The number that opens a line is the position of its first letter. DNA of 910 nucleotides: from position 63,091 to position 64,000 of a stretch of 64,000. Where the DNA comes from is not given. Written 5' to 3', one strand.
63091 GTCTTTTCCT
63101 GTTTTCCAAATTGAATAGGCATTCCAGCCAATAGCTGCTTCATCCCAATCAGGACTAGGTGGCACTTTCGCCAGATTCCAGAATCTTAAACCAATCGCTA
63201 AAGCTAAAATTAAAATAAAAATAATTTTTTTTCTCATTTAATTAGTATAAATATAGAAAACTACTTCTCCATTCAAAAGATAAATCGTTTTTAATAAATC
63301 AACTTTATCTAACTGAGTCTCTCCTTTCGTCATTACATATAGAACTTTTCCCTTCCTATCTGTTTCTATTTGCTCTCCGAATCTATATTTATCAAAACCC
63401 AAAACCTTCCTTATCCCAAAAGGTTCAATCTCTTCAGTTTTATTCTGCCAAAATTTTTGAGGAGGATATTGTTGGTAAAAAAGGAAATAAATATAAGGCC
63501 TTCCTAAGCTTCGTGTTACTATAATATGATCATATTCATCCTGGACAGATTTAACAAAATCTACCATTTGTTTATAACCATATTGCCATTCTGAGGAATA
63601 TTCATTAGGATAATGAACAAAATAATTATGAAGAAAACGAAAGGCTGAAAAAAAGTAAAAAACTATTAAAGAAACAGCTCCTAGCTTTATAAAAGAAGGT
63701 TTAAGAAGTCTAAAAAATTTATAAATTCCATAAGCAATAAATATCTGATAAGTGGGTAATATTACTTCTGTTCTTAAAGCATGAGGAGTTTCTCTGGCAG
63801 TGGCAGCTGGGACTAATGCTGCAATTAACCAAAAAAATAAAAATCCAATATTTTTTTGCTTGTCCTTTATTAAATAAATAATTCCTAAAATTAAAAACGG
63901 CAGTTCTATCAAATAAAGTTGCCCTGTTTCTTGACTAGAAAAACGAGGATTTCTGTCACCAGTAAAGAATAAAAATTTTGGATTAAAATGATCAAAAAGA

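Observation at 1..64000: Entire 64-kb window is one hyper-dense glycosylation island with about 13 GT-C membrane glycosyltransferases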

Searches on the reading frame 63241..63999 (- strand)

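Call 9: search_protein_families(library=pfam, proteins=[window:63241-63912:-], max_evalue=1)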
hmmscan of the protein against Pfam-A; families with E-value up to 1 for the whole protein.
window:63241-63912:- (224 aa): 1 family
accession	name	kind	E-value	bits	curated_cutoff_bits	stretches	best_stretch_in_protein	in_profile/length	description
PF05595.16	DUF771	-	0.0068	16.9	22.9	1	95-121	58-84/90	Domain of unknown function (DUF771)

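Call 12: search_protein_families(library=ncbifam, proteins=[window:63241-63912:-], max_evalue=0.1)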
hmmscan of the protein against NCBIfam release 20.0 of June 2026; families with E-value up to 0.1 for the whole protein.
window:63241-63912:- (224 aa): 1 family
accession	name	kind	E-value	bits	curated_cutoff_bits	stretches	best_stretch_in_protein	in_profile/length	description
TIGR02206.1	intg_mem_TP0381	subfamily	0.052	12.9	75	1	7-99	77-173/222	TMEM164-related integral membrane acyltransferase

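Call 63: search_protein_families(library=pfam, proteins=[window:63241-63999:-], max_evalue=1)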
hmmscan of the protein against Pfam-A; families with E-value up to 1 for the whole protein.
window:63241-63999:- (253 aa): 1 family
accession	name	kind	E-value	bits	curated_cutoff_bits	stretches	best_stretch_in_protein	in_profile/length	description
PF05595.16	DUF771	-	0.011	16.3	22.9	1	124-150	58-84/90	Domain of unknown function (DUF771)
